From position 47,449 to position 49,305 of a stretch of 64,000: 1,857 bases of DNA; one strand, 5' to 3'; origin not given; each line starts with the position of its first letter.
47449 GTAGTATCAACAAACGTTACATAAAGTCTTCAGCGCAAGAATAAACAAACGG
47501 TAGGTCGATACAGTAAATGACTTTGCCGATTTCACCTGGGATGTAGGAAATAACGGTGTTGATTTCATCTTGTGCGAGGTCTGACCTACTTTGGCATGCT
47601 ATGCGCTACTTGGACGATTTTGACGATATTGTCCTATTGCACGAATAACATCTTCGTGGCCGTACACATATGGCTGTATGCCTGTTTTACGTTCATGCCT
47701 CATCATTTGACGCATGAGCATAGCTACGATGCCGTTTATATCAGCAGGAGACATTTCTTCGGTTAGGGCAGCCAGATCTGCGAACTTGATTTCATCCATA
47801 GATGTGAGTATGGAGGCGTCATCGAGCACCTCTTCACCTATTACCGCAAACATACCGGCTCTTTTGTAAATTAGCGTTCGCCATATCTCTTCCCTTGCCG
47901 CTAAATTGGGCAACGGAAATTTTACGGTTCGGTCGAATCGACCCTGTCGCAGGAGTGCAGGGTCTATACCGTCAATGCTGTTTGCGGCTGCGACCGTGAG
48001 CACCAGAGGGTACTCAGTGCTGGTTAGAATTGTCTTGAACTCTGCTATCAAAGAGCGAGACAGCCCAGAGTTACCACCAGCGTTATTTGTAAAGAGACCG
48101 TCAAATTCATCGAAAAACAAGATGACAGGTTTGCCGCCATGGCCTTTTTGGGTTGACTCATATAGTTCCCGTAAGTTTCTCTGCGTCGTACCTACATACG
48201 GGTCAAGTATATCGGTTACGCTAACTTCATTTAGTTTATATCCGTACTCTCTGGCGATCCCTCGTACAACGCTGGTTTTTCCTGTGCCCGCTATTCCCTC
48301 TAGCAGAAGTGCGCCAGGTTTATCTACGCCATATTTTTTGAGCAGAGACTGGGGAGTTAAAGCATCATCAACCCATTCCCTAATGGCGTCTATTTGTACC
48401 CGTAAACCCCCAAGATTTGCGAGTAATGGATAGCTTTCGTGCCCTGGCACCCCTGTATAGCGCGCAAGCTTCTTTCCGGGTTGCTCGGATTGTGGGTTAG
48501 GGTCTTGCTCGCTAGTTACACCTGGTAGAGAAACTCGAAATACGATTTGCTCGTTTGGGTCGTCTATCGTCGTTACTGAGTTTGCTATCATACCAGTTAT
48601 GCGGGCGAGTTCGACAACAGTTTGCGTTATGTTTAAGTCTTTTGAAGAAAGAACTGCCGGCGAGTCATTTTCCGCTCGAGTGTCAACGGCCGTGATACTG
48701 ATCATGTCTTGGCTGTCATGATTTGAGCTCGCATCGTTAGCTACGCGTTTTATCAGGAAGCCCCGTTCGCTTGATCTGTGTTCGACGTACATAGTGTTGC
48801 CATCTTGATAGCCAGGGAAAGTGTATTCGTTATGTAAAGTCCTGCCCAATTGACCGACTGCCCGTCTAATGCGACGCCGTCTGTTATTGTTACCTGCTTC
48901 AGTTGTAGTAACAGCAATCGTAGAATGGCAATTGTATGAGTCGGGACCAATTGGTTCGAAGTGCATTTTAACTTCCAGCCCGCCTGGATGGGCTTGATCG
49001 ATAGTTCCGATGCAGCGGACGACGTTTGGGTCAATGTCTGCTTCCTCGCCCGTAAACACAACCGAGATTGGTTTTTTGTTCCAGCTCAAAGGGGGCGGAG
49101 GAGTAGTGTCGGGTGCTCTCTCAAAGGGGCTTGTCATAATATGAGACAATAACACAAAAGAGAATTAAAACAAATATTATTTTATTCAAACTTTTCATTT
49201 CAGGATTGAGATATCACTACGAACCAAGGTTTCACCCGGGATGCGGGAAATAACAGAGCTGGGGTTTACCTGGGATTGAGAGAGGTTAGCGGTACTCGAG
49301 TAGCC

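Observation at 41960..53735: About 12 kb accessory island splits the dnaK-dnaJ pair and carries conflict-system-like genes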

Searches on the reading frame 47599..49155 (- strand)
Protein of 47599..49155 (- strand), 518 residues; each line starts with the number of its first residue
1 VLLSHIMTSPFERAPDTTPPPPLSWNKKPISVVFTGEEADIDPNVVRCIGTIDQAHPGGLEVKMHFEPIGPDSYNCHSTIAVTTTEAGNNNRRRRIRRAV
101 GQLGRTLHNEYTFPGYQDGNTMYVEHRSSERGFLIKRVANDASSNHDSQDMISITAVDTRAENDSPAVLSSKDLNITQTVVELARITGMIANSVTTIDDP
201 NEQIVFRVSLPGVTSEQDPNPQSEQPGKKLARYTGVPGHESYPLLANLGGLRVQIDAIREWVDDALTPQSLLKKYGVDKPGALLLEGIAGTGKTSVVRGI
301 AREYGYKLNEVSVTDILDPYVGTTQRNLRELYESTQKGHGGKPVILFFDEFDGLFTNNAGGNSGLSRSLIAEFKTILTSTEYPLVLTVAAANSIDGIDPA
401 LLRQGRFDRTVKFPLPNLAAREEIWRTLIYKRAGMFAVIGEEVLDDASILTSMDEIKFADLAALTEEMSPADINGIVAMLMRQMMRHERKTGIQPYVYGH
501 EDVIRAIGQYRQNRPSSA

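Call 3: search_protein_families(library=pfam, proteins=[window:47599-49155:-], max_evalue=0.01)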
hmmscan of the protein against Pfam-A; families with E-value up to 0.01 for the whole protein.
window:47599-49155:- (518 aa): 2 families
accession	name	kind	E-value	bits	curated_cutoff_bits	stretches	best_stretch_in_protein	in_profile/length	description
PF00004.35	AAA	-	1.4e-26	93.9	21.2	1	283-415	1-131/131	ATPase family associated with various cellular activities (AAA)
PF13191.12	AAA_16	-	0.00011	23.2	32.6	0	269-305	13-49/167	AAA ATPase domain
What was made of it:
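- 47599..49137 (-): Classical-clade AAA+ ATPase of 512 aa, with an unassigned 235-aa N-domain. PF00004 E 1e-26 (call 3).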

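Call 11: search_protein_families(library=padloc, proteins=[window:47599-49155:-], max_evalue=0.01)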
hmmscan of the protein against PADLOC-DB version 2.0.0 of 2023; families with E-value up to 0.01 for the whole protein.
window:47599-49155:- (518 aa): 6 families
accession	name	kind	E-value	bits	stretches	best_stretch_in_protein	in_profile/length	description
PDLC02196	IetA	-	3.1e-26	90.7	1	267-490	109-307/374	-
PDLC02195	IetA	-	2.5e-16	58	1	269-489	126-321/395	-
PDLC04232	IetA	-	3.7e-15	54.2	1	268-467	104-291/330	-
PDLC00915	TRIP13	-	4.5e-13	47.3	1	281-441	64-236/302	TRIP13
PDLC04231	IetA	-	1.2e-10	39.7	1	271-420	108-251/262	-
PDLC00914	TRIP13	-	0.00045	17.7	1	240-426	31-228/302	TRIP13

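Call 12: search_protein_families(library=ncbifam, proteins=[window:47599-49155:-], max_evalue=0.01)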
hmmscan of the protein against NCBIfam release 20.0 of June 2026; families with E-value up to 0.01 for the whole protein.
window:47599-49155:- (518 aa): 16 families
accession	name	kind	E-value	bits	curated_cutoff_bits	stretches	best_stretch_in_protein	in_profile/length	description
NF003069.1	PRK03992.1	subfamily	3.3e-31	108.8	500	1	246-469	131-349/379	proteasome-activating nucleotidase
TIGR01242.2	TIGR01242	subfamily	8.9e-30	103.9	500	1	246-490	114-341/362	proteasome-activating nucleotidase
TIGR01243.1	CDC48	subfamily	4.5e-26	91.4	802.65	1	247-469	179-393/733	CDC48 family AAA ATPase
TIGR03689.1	pup_AAA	equivalog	2.7e-24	85.8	504.75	1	246-435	182-384/512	proteasome ATPase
NF047748.1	PrtsmActNtasePan1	equivalog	5e-24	85.1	750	1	247-490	149-375/405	proteasome-activating nucleotidase Pan1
NF047747.1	PrtsmActNtasePan2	equivalog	2.6e-22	79.6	700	1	246-468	151-368/397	proteasome-activating nucleotidase Pan2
NF042959.1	IteA_antiphage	equivalog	8.1e-21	74.6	510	1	268-431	113-270/367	anti-phage ATPase IteA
TIGR01241.2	FtsH_fam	equivalog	3.2e-20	72.4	600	1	255-427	171-343/598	ATP-dependent zinc metalloprotease FtsH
NF008004.0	PRK10733.1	equivalog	1.9e-18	65.8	1008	1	256-468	162-368/644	ATP-dependent zinc metalloprotease FtsH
NF041006.2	cell_div_CdvC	equivalog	3.1e-14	52.7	650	1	277-478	131-316/370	cell division protein CdvC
NF003229.0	PRK04195.1-5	equivalog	7.3e-10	38.1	280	1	272-388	37-142/413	replication factor C large subunit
NF003226.0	PRK04195.1-1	equivalog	3.5e-05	22.9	588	1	276-389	36-139/405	replication factor C large subunit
NF003230.0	PRK04195.1-6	equivalog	4.4e-05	22.3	441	1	279-388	38-136/494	replication factor C large subunit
NF003227.0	PRK04195.1-2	equivalog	0.00036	19.4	502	1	255-353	25-112/487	replication factor C large subunit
TIGR03922.1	T7SS_EccA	equivalog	0.00041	19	466.65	1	283-413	315-448/557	type VII secretion AAA-ATPase EccA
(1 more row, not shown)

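Call 13: search_protein_families(library=phrogs, proteins=[window:47599-49155:-], max_evalue=0.01)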
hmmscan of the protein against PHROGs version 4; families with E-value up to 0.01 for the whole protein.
window:47599-49155:- (518 aa): 11 families
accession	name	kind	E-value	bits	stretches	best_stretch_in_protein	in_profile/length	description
phrog_3757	-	unknown function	2.1e-29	104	1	269-490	115-313/367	-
phrog_10401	-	other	2e-24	87.3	1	259-428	439-599/667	ATPase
phrog_8638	-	unknown function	6.6e-22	78.8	1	246-432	274-455/568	-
phrog_9172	-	unknown function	7.7e-20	72.2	1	275-427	103-256/509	-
phrog_30773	-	unknown function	6.7e-18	65.3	1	249-433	166-351/666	-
phrog_7485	-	unknown function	1.4e-09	38.4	1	283-419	230-365/430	-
phrog_168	-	DNA, RNA and nucleotide metabolism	4.2e-07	30.9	1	270-474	35-213/314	clamp loader of DNA polymerase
phrog_14322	-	unknown function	9.4e-07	29.4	1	259-413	207-348/398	-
phrog_11838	-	DNA, RNA and nucleotide metabolism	4.8e-05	23.7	1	257-388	28-137/420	clamp loader of DNA polymerase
phrog_5846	-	DNA, RNA and nucleotide metabolism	0.00012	22.4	1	278-355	35-107/380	clamp loader of DNA polymerase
phrog_5534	-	unknown function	0.00062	20.1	1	284-361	31-106/273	-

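Call 14: find_encoding_contigs(protein=window:47599-49155:-, flank=10000, max_places=6)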
Protein window:47599-49155:- (518 aa): no gene with exactly this product is on record in the collection.

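Call 46: find_homologous_proteins(query=window:47599-49137:-, max_evalue=0.00001)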
Query window:47599-49137:- (512 aa): 57 proteins with E <= 0.00001 among 8000 candidates.
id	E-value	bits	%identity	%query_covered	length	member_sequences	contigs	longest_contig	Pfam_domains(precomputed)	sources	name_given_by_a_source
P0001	0.0e+0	1158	100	100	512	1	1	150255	PF00004.36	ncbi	-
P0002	9.6e-170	584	51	100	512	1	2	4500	PF00004.36,PF13191.13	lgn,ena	-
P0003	2.5e-118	414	45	86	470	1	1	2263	PF00004.36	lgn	-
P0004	3.9e-57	212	37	71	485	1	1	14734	PF00004.36,PF13191.13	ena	-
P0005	1.7e-45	174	32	45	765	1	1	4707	PF13173.13,PF06745.20,PF02359.25,PF13671.13,PF00004.36,PF13401.13,PF13238.13,PF07728.21,PF00931.29,PF13191.13,PF07724.21,PF24883.3,PF13521.13,PF25199.2,PF09336.17,PF01057.24,PF06068.20,PF05496.19,PF17862.8,PF01637.25,PF01695.24,PF13479.13,PF00158.33,PF02933.24,PF23902.1,PF00005.34,PF12775.14,PF13207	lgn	-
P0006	2.3e-45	174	31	35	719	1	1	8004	PF13173.13,PF02359.25,PF13671.13,PF00004.36,PF13401.13,PF13238.13,PF05673.20,PF07728.21,PF00931.29,PF13191.13,PF07724.21,PF24883.3,PF05729.19,PF13521.13,PF09848.16,PF25199.2,PF03266.22,PF06068.20,PF13245.13,PF05496.19,PF17862.8,PF01695.24,PF00158.33,PF02933.24,PF23902.1,PF00005.34,PF07726.18,PF12775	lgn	-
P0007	4.9e-43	166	36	60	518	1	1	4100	PF00004.36,PF17862.8,PF13191.13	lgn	-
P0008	2.6e-41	160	35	35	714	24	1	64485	PF13173.13,PF02359.25,PF13671.13,PF00004.36,PF13401.13,PF13238.13,PF07728.21,PF00931.29,PF13191.13,PF06414.19,PF07724.21,PF24883.3,PF05729.19,PF13521.13,PF06068.20,PF05496.19,PF17862.8,PF01637.25,PF03215.22,PF01695.24,PF00158.33,PF02933.24,PF12775.14,PF02367.24,PF13207.13,PF00910.29,PF01078.28,PF207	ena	-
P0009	4.1e-41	160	31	45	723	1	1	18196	PF13173.13,PF06745.20,PF02359.25,PF13671.13,PF00004.36,PF13401.13,PF13238.13,PF05673.20,PF07728.21,PF00931.29,PF13191.13,PF06414.19,PF07724.21,PF24883.3,PF05729.19,PF13521.13,PF01057.24,PF06068.20,PF01443.25,PF05496.19,PF17862.8,PF01637.25,PF03215.22,PF01695.24,PF13479.13,PF02933.24,PF00005.34,PF127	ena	-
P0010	9.8e-41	158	33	35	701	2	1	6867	PF13173.13,PF06068.20,PF02359.25,PF13245.13,PF13671.13,PF00004.36,PF13401.13,PF13238.13,PF05496.19,PF17862.8,PF07728.21,PF13191.13,PF01695.24,PF02933.24,PF07724.21,PF24883.3,PF00005.34,PF12775.14,PF02367.24,PF13521.13,PF01078.28,PF25199.2,PF20720.4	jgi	jgi:transitional endoplasmic reticulum ATPase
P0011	7.3e-40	155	34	37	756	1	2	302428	PF13173.13,PF13086.13,PF02359.25,PF13604.13,PF13671.13,PF00004.36,PF13401.13,PF13238.13,PF05673.20,PF07728.21,PF13191.13,PF07724.21,PF24883.3,PF05729.19,PF13521.13,PF25199.2,PF13481.13,PF01057.24,PF06068.20,PF13245.13,PF05496.19,PF17862.8,PF01695.24,PF00005.34,PF07726.18,PF12775.14,PF02367.24,PF0091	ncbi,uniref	ncbi:AAA family ATPase [Haladaptatus sp. CMAA 1911]|uniref:AAA family ATPase n=1 Tax=unclassified Ha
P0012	6.3e-39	152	30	46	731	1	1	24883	PF13173.13,PF06745.20,PF06068.20,PF13671.13,PF00004.36,PF13401.13,PF13238.13,PF05496.19,PF17862.8,PF07728.21,PF13191.13,PF01695.24,PF07724.21,PF24883.3,PF05729.19,PF13521.13,PF01078.28,PF20720.4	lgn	-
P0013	3.6e-37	147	32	36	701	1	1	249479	PF13173.13,PF06745.20,PF06068.20,PF13671.13,PF00004.36,PF13401.13,PF13238.13,PF05496.19,PF17862.8,PF07728.21,PF13191.13,PF06414.19,PF01695.24,PF07724.21,PF05729.19,PF02367.24,PF13521.13,PF01078.28,PF25199.2,PF20720.4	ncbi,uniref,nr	ncbi:ATPase AAA [Roseivivax halodurans JCM 10272]|uniref:ATPase AAA n=1 Tax=Roseivivax halodurans JC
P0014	3.7e-37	146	28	53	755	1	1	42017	PF13173.13,PF06745.20,PF02359.25,PF13671.13,PF00004.36,PF13401.13,PF13238.13,PF07728.21,PF00931.29,PF13191.13,PF06414.19,PF07724.21,PF24883.3,PF13521.13,PF13481.13,PF09336.17,PF06068.20,PF05496.19,PF17862.8,PF01637.25,PF01695.24,PF00158.33,PF02933.24,PF23902.1,PF00005.34,PF12775.14,PF13207.13,PF0091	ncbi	-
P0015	5.4e-37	146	33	35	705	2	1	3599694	PF13173.13,PF06068.20,PF02359.25,PF13671.13,PF00004.36,PF13401.13,PF13238.13,PF05496.19,PF17862.8,PF07728.21,PF13191.13,PF06414.19,PF01695.24,PF07724.21,PF05729.19,PF13521.13,PF13207.13,PF00910.29,PF01078.28,PF25199.2,PF20720.4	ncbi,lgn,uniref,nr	ncbi:AAA family ATPase [Caldinitratiruptor microaerophilus]|uniref:ATPase AAA n=1 Tax=Caldinitratiru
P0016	1.2e-36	145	33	52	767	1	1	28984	PF13173.13,PF13086.13,PF02359.25,PF13604.13,PF13671.13,PF00004.36,PF13401.13,PF13238.13,PF05673.20,PF07728.21,PF13191.13,PF07724.21,PF24883.3,PF05729.19,PF13521.13,PF06068.20,PF05496.19,PF17862.8,PF01695.24,PF02933.24,PF00005.34,PF12775.14,PF02367.24,PF00910.29,PF01078.28,PF20720.4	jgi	jgi:transitional endoplasmic reticulum ATPase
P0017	2.4e-33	134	28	46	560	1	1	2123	PF13173.13,PF13671.13,PF00004.36,PF13401.13,PF13238.13,PF05496.19,PF17862.8,PF07728.21,PF13191.13,PF01695.24,PF07724.21,PF05729.19,PF13207.13,PF01078.28,PF25199.2,PF13481.13,PF20720.4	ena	-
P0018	5.3e-33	133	31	35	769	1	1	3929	PF13173.13,PF06068.20,PF02359.25,PF13671.13,PF00004.36,PF13401.13,PF13238.13,PF05496.19,PF17862.8,PF07728.21,PF13191.13,PF01695.24,PF00158.33,PF02933.24,PF07724.21,PF23902.1,PF24883.3,PF12775.14,PF13521.13,PF00910.29,PF01078.28,PF20720.4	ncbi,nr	ncbi:MAG: CDC48 family AAA ATPase [Gemmatimonadetes bacterium]|nr:CDC48 family AAA ATPase [Gemmatimo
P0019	2.3e-30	124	28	45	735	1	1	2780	PF13173.13,PF00006.32,PF13671.13,PF00004.36,PF13401.13,PF13238.13,PF05496.19,PF17862.8,PF07728.21,PF03215.22,PF13191.13,PF07724.21,PF24883.3,PF00005.34,PF12775.14,PF02367.24,PF13521.13,PF00910.29,PF25199.2,PF20720.4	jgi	jgi:transitional endoplasmic reticulum ATPase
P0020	3.6e-26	110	31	37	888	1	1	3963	PF13173.13,PF06068.20,PF13671.13,PF00004.36,PF13401.13,PF13238.13,PF05496.19,PF17862.8,PF07728.21,PF13191.13,PF01695.24,PF00005.34,PF13521.13,PF13207.13,PF00910.29,PF01434.25,PF01078.28,PF20720.4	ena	-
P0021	7.5e-25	106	36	30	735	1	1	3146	PF13173.13,PF06068.20,PF02359.25,PF13555.13,PF13671.13,PF00004.36,PF13401.13,PF05673.20,PF17862.8,PF07728.21,PF13191.13,PF25201.1,PF00005.34,PF02367.24,PF13521.13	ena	-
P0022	7.3e-24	103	32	34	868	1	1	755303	PF13173.13,PF06068.20,PF09262.18,PF24883.3,PF02367.24,PF00004.36,PF13401.13,PF05496.19,PF07728.21,PF13191.13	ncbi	ncbi:hypothetical protein RQP46_004713 [Phenoliferia psychrophenolica]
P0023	2.9e-23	101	31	35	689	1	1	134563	PF06068.20,PF13671.13,PF00004.36,PF13401.13,PF13238.13,PF05673.20,PF05496.19,PF17862.8,PF07728.21,PF13191.13,PF12775.14,PF02367.24,PF13521.13,PF00910.29,PF25199.2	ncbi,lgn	-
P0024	1.4e-22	98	31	31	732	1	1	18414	PF02359.25,PF13555.13,PF00004.36,PF13401.13,PF05496.19,PF17862.8,PF01637.25,PF07728.21,PF03215.22,PF25199.2,PF13191.13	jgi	jgi:transitional endoplasmic reticulum ATPase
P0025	4.9e-22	97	32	38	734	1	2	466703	PF13173.13,PF02359.25,PF13245.13,PF13671.13,PF00004.36,PF13401.13,PF13238.13,PF05496.19,PF17862.8,PF07728.21,PF13191.13,PF00005.34,PF12775.14,PF05729.19,PF13521.13,PF00910.29,PF25199.2,PF13481.13,PF20720.4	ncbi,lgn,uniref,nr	ncbi:transitional endoplasmic reticulum ATPase [Stackebrandtia albiflava]|uniref:Transitional endopl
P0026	2.3e-20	91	29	35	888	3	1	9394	PF13173.13,PF06068.20,PF13671.13,PF00004.36,PF13401.13,PF05496.19,PF17862.8,PF07728.21,PF03215.22,PF13191.13,PF24883.3,PF12775.14,PF05729.19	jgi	jgi:peroxin-1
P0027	2.8e-19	88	38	32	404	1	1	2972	PF00004.36,PF17862.8,PF07728.21,PF13191.13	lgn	-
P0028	3.8e-19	87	33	35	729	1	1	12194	PF13173.13,PF00004.36,PF13401.13,PF17862.8,PF07728.21,PF25199.2,PF13191.13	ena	-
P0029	1.6e-18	85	33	38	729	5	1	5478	PF13173.13,PF02359.25,PF00005.34,PF13671.13,PF00004.36,PF13401.13,PF05496.19,PF17862.8,PF07728.21,PF13191.13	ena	-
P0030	3.0e-18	84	30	41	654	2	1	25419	PF13671.13,PF00004.36,PF13401.13,PF13238.13,PF17862.8,PF07728.21,PF13191.13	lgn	-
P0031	1.5e-17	82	29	49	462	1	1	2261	PF00004.36,PF17862.8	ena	-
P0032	2.5e-17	81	33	38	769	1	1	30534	PF13173.13,PF13671.13,PF00004.36,PF13401.13,PF13238.13,PF05496.19,PF17862.8,PF07728.21,PF13191.13,PF24883.3,PF12775.14,PF05729.19,PF02367.24,PF20720.4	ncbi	-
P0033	3.1e-17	81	28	45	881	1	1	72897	PF09262.18,PF24883.3,PF00004.36,PF13401.13,PF13238.13,PF17862.8,PF07728.21,PF13191.13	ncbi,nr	ncbi:Peroxisome biosynthesis protein pex1 [Tulasnella sp. 427]|nr:Peroxisome biosynthesis protein pe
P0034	1.9e-16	78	32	36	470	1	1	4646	PF00004.36,PF17862.8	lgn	-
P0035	2.9e-16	78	26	63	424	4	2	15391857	PF00004.36,PF17862.8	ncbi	ncbi:AAA family ATPase [Sorangium sp. So ce118]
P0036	1.5e-15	75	31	36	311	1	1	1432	PF13173.13,PF23902.1,PF00004.36,PF05496.19,PF17862.8,PF13191.13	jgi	-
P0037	2.9e-15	74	33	36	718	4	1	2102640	PF13771.13,PF00004.36,PF17862.8,PF07728.21,PF13191.13,PF13832.13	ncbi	ncbi:PHD-type domain-containing protein [Plasmodiophora brassicae]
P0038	3.9e-15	74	30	34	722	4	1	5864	PF22977.3,PF05707.19,PF05729.19,PF13671.13,PF00910.29,PF00004.36,PF13401.13,PF05496.19,PF07728.21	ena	-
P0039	4.2e-15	74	31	46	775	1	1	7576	PF14559.13,PF00004.36,PF17862.8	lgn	-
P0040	5.8e-15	73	31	40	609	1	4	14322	PF06480.21,PF00004.36,PF17862.8,PF01434.25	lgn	-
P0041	6.6e-15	73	29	43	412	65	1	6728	PF00004.36,PF17862.8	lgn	-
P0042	6.6e-15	73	31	36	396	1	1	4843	PF13173.13,PF00004.36,PF05496.19,PF17862.8,PF07728.21,PF13191.13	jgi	jgi:SpoVK/Ycf46/Vps4 family AAA+-type ATPase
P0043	1.7e-14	72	38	29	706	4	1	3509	PF00004.36,PF17862.8,PF01434.25,PF07728.21,PF13191.13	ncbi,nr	ncbi:MAG: ATP-dependent zinc metalloprotease FtsH [Chloroflexi bacterium]|nr:ATP-dependent zinc meta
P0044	1.9e-13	68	27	43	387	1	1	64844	PF00004.36,PF17862.8,PF13191.13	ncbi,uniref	ncbi:MAG: ATP-binding protein [Microbacterium sp.]|uniref:ATP-binding protein n=1 Tax=Microbacterium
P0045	5.7e-13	67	32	29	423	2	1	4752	PF00004.36,PF17862.8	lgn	-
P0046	8.9e-13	66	28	44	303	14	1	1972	PF00004.36,PF17862.8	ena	-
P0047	3.0e-12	64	26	48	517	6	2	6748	PF00004.36,PF17862.8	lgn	-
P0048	3.9e-12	64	31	46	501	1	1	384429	PF00004.36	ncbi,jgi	ncbi:MAG TPA: AAA family ATPase [Steroidobacteraceae bacterium]|jgi:SpoVK/Ycf46/Vps4 family AAA+-typ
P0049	5.6e-11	60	32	31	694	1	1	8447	PF22977.3,PF00004.36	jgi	jgi:hypothetical protein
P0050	1.8e-10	58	29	35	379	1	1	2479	PF00004.36,PF05496.19,PF17862.8,PF13191.13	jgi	jgi:transitional endoplasmic reticulum ATPase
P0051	2.9e-10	58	30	34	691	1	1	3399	PF22977.3,PF00004.36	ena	-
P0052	3.6e-10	58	33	31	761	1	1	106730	PF00004.36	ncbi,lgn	-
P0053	5.4e-10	57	28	35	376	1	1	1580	PF00004.36,PF05496.19,PF17862.8,PF13191.13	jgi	jgi:transitional endoplasmic reticulum ATPase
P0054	1.1e-9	56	28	42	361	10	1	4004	PF00910.29,PF00004.36,PF13401.13,PF07728.21,PF13191.13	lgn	-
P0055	2.3e-9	55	26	58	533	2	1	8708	PF00004.36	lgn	-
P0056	8.8e-9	53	26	63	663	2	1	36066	PF00004.36,PF17862.8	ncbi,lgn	-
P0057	2.2e-8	52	32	29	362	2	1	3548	PF00004.36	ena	-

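Call 47: find_encoding_contigs(protein=P0004, flank=7000, max_places=3)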
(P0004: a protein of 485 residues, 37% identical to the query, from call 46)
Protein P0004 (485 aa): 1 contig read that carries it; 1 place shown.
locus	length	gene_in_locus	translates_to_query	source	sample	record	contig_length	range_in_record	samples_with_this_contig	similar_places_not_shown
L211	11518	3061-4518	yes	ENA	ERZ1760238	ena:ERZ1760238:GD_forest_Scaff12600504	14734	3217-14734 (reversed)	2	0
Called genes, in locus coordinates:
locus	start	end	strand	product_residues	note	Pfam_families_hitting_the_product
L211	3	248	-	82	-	?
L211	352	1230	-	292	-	PF01171:ATP_bind_3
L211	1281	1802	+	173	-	PF00300:His_Phos_1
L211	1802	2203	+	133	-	PF00293:NUDIX, PF14815:NUDIX_4 (faint)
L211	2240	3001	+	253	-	PF01925:TauE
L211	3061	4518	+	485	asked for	PF13191:AAA_16 (faint), PF00004:AAA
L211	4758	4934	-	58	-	-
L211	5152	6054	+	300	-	-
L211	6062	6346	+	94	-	-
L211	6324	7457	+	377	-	PF00989:PAS, PF08448:PAS_4, PF13188:PAS_8 (weak), PF13426:PAS_9, PF00512:HisKA, PF13581:HATPase_c_2 (weak), PF02518:HATPase_c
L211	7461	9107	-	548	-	PF03816:LytR_cpsA_psr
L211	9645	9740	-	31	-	-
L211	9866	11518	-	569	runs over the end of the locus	PF07690:MFS_1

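Call 48: find_encoding_contigs(protein=P0002, flank=5000, max_places=3)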
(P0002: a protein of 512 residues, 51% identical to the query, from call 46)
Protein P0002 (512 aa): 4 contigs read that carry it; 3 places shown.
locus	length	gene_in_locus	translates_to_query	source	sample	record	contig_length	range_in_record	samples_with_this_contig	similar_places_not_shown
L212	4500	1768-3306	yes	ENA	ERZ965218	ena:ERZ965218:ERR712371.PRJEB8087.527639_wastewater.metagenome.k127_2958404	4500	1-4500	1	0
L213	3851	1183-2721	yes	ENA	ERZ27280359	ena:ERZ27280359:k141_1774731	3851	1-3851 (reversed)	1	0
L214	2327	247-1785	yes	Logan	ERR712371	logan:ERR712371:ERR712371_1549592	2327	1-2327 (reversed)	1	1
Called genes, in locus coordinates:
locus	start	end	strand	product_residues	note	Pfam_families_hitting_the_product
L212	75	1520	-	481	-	PF00999:Na_H_Exchanger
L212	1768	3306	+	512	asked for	PF13191:AAA_16 (weak), PF00004:AAA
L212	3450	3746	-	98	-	-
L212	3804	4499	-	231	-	?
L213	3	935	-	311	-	?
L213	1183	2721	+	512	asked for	PF13191:AAA_16 (weak), PF00004:AAA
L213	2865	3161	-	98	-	-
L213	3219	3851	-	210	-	?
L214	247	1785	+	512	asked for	PF13191:AAA_16 (weak), PF00004:AAA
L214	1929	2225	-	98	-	-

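Call 49: find_encoding_contigs(protein=P0001, flank=2000, max_places=2)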
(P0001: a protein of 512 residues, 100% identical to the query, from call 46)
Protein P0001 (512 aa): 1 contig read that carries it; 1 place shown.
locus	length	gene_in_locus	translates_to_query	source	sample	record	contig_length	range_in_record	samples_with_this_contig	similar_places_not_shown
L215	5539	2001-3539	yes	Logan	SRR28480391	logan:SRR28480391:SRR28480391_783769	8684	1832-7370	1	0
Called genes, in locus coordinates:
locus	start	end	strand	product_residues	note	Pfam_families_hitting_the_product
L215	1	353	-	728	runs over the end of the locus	?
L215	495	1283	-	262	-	-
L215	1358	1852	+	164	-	-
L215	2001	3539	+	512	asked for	PF00004:AAA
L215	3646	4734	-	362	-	-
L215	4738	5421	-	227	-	-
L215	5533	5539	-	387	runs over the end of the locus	PF13784:Fic_N, PF02661:Fic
